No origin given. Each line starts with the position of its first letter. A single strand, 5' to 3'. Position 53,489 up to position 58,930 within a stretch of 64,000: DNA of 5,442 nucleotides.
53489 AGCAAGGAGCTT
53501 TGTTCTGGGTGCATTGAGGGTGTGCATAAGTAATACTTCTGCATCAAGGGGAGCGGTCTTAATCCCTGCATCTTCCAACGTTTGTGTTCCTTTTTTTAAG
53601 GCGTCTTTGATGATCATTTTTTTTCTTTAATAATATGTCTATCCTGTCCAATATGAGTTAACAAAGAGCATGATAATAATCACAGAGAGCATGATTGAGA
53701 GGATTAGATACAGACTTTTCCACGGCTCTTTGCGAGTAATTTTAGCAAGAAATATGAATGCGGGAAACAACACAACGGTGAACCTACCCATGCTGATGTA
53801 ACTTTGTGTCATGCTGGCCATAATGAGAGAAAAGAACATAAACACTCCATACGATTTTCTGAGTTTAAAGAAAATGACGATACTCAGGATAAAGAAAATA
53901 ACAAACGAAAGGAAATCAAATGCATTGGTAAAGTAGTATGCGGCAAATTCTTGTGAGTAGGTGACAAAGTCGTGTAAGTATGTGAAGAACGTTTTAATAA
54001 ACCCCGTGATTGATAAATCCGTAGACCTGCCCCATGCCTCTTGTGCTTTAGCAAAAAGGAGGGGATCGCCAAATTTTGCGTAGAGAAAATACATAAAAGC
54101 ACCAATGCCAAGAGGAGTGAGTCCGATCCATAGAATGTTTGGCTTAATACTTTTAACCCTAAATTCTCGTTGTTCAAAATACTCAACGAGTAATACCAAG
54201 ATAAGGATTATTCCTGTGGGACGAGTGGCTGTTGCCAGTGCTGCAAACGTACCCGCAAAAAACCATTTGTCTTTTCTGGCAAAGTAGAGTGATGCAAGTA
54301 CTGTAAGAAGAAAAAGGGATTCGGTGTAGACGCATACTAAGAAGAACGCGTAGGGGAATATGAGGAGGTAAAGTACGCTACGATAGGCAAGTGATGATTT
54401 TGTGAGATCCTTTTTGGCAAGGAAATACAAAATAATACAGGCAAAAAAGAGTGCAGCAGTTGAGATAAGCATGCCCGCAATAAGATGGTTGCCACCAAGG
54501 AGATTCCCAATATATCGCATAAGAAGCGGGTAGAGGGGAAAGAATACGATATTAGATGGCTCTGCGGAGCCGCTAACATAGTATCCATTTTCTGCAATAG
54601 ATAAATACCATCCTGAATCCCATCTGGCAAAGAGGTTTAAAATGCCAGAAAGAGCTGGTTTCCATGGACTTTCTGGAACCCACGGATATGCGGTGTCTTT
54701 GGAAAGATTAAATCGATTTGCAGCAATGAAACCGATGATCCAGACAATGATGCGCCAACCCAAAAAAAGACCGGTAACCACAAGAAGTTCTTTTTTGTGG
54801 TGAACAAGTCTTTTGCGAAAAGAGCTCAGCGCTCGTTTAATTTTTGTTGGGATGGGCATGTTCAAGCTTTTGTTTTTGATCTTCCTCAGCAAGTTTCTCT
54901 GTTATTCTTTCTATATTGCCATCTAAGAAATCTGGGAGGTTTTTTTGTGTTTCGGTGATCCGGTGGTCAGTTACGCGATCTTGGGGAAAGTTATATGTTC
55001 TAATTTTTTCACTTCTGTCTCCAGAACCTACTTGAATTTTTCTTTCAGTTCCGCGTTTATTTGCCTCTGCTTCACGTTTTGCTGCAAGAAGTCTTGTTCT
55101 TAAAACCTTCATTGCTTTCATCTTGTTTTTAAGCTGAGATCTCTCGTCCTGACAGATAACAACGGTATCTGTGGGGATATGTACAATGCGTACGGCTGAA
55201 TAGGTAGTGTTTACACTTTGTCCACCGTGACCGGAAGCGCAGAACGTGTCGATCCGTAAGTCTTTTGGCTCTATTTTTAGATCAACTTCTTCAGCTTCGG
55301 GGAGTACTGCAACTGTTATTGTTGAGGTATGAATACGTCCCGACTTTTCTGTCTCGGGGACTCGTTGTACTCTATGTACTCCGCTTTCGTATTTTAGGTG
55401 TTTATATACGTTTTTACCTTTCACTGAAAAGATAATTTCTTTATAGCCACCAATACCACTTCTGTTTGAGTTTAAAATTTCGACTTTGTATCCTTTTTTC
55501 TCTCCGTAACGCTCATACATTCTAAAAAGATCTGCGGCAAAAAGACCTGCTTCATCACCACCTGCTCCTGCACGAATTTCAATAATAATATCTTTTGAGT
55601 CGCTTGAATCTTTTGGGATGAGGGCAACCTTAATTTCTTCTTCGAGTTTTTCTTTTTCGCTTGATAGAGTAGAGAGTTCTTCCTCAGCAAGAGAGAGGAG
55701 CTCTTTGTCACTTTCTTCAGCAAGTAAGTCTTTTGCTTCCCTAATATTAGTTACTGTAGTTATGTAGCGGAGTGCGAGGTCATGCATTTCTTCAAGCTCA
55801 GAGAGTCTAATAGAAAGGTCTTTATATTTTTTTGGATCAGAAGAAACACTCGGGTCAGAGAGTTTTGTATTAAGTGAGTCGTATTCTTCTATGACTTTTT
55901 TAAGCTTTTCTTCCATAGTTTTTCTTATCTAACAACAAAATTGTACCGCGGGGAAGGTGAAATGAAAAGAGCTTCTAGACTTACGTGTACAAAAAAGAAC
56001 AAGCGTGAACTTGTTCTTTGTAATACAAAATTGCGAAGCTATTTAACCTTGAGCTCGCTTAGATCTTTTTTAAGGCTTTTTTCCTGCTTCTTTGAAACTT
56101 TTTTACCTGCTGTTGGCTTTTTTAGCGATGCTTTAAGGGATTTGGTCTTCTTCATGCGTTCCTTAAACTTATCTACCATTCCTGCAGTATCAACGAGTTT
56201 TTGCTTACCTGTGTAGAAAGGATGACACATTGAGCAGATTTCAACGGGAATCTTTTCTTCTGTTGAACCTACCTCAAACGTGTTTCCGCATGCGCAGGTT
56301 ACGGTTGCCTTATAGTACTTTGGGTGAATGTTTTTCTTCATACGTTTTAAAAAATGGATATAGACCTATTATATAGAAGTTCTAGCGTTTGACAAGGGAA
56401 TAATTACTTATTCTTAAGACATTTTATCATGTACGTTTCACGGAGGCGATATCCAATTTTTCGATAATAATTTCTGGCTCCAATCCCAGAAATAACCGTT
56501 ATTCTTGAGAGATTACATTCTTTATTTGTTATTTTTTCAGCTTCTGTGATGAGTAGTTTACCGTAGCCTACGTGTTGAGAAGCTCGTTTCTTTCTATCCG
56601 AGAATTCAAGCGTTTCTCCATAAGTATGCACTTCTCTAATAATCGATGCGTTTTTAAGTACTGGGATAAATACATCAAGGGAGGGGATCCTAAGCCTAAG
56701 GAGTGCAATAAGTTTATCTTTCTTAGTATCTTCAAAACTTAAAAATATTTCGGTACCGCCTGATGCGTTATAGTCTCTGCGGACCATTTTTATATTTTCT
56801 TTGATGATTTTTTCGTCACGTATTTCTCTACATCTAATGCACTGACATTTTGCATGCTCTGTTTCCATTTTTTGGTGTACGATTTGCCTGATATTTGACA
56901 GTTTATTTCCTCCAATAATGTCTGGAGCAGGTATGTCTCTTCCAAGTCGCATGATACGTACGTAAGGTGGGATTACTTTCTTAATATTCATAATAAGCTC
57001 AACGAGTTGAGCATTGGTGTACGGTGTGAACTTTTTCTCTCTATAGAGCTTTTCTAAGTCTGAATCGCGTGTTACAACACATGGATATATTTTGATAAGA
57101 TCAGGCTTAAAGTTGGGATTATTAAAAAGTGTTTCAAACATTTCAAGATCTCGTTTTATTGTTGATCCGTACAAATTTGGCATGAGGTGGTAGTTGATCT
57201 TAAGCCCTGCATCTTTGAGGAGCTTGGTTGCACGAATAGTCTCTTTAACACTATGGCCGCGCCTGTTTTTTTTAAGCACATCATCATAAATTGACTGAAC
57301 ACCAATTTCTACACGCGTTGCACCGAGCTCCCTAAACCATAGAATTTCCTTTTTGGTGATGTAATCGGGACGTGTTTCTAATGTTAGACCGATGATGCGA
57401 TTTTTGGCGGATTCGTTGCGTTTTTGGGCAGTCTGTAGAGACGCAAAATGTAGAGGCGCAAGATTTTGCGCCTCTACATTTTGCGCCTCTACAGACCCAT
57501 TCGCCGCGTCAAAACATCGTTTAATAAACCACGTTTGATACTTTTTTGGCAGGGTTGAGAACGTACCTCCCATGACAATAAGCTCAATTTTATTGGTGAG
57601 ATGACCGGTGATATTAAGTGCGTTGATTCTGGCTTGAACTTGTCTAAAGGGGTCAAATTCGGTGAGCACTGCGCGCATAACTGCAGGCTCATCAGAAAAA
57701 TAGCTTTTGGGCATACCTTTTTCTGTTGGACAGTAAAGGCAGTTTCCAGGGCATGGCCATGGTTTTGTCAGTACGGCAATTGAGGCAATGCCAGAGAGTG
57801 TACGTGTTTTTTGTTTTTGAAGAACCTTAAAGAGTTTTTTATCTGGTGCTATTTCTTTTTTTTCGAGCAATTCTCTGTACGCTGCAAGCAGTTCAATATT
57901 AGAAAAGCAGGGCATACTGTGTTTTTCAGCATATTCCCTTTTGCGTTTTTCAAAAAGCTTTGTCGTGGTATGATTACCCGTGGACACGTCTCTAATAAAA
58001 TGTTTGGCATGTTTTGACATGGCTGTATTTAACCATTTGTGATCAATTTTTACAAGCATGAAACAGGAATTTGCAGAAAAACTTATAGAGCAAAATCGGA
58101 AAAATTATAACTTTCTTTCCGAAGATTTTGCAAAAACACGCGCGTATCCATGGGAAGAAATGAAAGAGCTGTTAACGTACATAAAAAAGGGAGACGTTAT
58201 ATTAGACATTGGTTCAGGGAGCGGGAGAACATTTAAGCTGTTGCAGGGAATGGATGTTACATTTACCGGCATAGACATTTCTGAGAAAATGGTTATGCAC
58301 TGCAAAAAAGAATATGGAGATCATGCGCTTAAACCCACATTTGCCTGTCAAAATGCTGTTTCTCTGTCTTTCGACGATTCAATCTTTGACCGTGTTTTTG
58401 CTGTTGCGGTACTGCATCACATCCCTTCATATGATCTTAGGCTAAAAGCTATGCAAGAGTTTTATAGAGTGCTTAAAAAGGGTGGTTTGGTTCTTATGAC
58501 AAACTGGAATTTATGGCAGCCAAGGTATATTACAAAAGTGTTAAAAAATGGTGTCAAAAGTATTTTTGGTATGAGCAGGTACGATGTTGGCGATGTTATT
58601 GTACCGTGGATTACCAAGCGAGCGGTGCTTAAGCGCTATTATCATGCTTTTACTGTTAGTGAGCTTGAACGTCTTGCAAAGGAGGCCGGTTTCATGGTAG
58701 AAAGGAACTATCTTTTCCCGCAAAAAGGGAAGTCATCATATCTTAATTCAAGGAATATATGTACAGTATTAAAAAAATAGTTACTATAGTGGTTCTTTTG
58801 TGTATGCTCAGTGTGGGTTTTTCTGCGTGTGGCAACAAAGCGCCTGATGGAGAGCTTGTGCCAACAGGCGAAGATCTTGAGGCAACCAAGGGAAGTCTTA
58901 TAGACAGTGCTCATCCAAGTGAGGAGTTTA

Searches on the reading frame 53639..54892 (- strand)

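Call 46: search_protein_families(library=pfam, proteins=[window:53639-54892:-], max_evalue=0.001)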
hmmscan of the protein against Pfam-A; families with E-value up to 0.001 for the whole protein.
window:53639-54892:- (417 aa): 2 families
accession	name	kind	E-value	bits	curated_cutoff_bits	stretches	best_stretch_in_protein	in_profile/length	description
PF13231.12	PMT_2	-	2.3e-06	28.3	26.1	1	119-258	4-147/160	Dolichyl-phosphate-mannose-protein mannosyltransferase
PF04188.19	Mannosyl_trans2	-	2.2e-05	24.4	22.4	1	81-231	51-206/443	Mannosyltransferase (PIG-V)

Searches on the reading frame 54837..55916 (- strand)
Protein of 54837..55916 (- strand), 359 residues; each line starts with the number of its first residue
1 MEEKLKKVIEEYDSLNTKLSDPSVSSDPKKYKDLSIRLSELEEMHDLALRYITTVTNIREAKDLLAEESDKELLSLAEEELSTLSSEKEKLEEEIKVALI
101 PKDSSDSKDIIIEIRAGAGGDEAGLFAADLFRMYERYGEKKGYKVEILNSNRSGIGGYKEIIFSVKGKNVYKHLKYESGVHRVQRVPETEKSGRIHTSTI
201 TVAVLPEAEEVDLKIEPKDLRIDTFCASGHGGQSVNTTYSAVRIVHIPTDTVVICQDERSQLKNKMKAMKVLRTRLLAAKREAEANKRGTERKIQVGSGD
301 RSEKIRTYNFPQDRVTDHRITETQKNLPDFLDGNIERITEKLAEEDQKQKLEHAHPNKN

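Call 46: search_protein_families(library=pfam, proteins=[window:54837-55916:-], max_evalue=0.001)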
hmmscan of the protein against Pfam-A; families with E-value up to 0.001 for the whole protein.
window:54837-55916:- (359 aa): 2 families
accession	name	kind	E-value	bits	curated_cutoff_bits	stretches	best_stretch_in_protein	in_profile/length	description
PF03462.23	PCRF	-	9.9e-72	241.3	24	1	10-202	3-194/194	PCRF domain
PF00472.26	RF-1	-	1.2e-40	138.5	35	1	209-319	1-116/116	RF-1 domain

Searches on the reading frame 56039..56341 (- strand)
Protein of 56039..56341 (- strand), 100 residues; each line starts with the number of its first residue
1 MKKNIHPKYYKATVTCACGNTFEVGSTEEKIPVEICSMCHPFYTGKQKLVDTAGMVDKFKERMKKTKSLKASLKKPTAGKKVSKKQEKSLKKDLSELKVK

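Call 47: search_protein_families(library=pfam, proteins=[window:56039-56341:-], max_evalue=0.001)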
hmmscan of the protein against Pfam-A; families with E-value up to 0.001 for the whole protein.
window:56039-56341:- (100 aa): 1 family
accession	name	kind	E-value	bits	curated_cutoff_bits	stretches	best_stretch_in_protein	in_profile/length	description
PF01197.23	Ribosomal_L31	-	1.9e-31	108.5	27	1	1-62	1-63/65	Ribosomal protein L31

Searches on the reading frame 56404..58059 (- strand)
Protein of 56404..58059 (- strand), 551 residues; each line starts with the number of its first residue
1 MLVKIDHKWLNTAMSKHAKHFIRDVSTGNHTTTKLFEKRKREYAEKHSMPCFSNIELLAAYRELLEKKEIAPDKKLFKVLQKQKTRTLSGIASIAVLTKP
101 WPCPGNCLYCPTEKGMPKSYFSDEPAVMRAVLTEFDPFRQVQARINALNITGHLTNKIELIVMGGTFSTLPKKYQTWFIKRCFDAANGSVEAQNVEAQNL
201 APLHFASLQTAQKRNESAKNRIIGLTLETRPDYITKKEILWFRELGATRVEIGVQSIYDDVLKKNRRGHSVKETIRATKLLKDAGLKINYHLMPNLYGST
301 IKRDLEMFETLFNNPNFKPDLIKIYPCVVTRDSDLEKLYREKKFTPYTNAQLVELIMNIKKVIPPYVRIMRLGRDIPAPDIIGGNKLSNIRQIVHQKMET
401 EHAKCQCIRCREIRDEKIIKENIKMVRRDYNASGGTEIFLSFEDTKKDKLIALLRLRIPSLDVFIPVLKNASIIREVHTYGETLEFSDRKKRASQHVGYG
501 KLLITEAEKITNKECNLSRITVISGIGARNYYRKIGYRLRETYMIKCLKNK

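Call 47: search_protein_families(library=pfam, proteins=[window:56404-58059:-], max_evalue=0.001)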
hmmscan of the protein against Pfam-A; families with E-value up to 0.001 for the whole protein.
window:56404-58059:- (551 aa): 2 families
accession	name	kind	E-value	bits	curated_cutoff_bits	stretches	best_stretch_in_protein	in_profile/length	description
PF16199.10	Radical_SAM_C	-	8.6e-23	80.7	31.9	1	319-399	1-84/85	Radical_SAM C-terminal domain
PF04055.27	Radical_SAM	-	9e-17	62.2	29.5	1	103-303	7-161/166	Radical SAM superfamily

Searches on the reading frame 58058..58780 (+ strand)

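Call 47: search_protein_families(library=pfam, proteins=[window:58058-58780:+], max_evalue=0.001)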
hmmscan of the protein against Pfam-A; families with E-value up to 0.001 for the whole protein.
window:58058-58780:+ (240 aa): 9 families
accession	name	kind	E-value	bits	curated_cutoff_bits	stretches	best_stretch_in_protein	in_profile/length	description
PF08241.18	Methyltransf_11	-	1.3e-21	77.5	21.2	1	49-146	1-94/95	Methyltransferase domain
PF13649.12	Methyltransf_25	-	6.1e-20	72.1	27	1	48-143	1-97/97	Methyltransferase domain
PF13847.12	Methyltransf_31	-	1.5e-16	60.8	27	1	42-155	1-119/145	Methyltransferase domain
PF13489.12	Methyltransf_23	-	2.4e-14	53.8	27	1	33-215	11-162/164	Methyltransferase domain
PF08242.18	Methyltransf_12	-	1e-13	52.3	30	1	49-144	1-97/98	Methyltransferase domain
PF01209.24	Ubie_methyltran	-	2.8e-11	43.6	20.1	1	28-149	31-153/233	ubiE/COQ5 methyltransferase family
PF02353.26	CMAS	-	2.9e-07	30.5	27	1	42-151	60-168/273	Mycolic acid cyclopropane synthetase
PF07021.18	MetW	-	7.1e-06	26.2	21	1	34-165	3-125/193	Methionine biosynthesis protein MetW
PF01555.25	N6_N4_Mtase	-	3.2e-05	24.4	26.7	1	39-80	176-217/221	DNA methylase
